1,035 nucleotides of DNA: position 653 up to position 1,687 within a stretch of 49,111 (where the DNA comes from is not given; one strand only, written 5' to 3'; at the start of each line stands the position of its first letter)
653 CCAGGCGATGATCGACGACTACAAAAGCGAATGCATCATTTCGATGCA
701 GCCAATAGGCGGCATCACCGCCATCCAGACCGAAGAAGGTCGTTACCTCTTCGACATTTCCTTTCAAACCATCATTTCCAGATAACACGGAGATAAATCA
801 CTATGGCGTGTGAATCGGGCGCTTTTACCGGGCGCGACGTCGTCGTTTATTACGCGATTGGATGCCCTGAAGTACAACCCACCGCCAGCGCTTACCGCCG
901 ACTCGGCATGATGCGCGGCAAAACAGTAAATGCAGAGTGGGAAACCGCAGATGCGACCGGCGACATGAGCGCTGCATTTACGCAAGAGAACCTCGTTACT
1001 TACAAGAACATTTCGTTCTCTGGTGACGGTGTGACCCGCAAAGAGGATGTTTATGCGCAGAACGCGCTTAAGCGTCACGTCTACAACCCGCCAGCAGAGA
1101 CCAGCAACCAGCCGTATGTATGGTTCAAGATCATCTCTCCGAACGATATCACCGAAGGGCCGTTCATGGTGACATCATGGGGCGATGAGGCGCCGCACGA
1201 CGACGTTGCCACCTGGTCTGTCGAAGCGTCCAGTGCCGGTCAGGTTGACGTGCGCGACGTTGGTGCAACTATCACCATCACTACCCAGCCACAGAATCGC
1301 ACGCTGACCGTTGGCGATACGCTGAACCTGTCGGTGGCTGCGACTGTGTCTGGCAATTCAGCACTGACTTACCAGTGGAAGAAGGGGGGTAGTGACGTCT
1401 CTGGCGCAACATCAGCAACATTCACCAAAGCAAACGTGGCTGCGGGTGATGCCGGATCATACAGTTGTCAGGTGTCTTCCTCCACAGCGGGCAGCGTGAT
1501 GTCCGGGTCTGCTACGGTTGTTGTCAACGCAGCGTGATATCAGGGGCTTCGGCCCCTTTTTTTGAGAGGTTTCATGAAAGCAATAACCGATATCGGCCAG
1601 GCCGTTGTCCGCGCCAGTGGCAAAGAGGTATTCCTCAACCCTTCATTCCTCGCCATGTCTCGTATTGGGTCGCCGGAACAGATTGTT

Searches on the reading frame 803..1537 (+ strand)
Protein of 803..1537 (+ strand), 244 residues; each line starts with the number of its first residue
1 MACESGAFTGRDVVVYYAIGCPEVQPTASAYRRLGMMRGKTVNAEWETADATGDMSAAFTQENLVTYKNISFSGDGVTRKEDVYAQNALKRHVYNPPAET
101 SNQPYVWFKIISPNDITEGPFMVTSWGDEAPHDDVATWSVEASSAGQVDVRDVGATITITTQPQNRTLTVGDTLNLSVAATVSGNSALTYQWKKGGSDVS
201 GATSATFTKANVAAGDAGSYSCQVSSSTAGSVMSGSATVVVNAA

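Call 3: search_protein_families(library=pfam, proteins=[window:803-1537:+], max_evalue=0.1)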
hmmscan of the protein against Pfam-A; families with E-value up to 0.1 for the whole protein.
window:803-1537:+ (244 aa): 6 families
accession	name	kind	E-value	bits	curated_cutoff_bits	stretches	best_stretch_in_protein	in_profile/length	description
PF13927.12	Ig_3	-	8.7e-10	39.4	30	1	159-225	4-77/78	Immunoglobulin domain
PF07679.22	I-set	-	1.2e-07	32.2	23.7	1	158-232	2-82/90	Immunoglobulin I-set domain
PF13895.12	Ig_2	-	1.9e-07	31.6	27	1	159-241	4-79/79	Immunoglobulin domain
PF06199.17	Phage_tail_2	-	2.2e-07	31.4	23.8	1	10-148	4-130/132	Phage tail tube protein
PF00047.31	ig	-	0.00069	20.3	21.8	1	167-227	4-73/81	Immunoglobulin domain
PF17957.7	Big_7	-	0.039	15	24.1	1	156-224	2-70/70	Bacterial Ig domain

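Call 4: search_protein_families(library=phrogs, proteins=[window:803-1537:+], max_evalue=0.01)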
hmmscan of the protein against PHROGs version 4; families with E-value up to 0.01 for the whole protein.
window:803-1537:+ (244 aa): 11 families
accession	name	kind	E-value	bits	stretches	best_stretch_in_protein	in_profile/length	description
phrog_853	-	tail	2.2e-93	313.1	1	1-243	4-254/254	major tail protein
phrog_1407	-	tail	1.5e-32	114.2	1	3-236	21-249/258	major tail protein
phrog_3995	-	tail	1.6e-21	77.9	1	152-243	204-290/294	tail protein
phrog_158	-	tail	1.9e-17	64.8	1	106-244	108-254/376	major tail protein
phrog_4069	-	head and packaging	7.2e-15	56.1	1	146-241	20-115/116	Hoc-like head decoration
phrog_2973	-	head and packaging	1.2e-14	55.4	1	156-243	195-284/310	Hoc-like head decoration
phrog_9239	-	tail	1.3e-09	38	1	139-235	281-380/741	tail tubular protein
phrog_27200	-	unknown function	6.5e-06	24.8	1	153-242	1205-1306/1832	-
phrog_25852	-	head and packaging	1.9e-05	24.5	1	120-223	368-479/532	virion structural protein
phrog_3575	-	tail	0.00027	21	1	153-241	376-460/461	major tail protein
phrog_20917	-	unknown function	0.00034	20.7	1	155-235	117-190/418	-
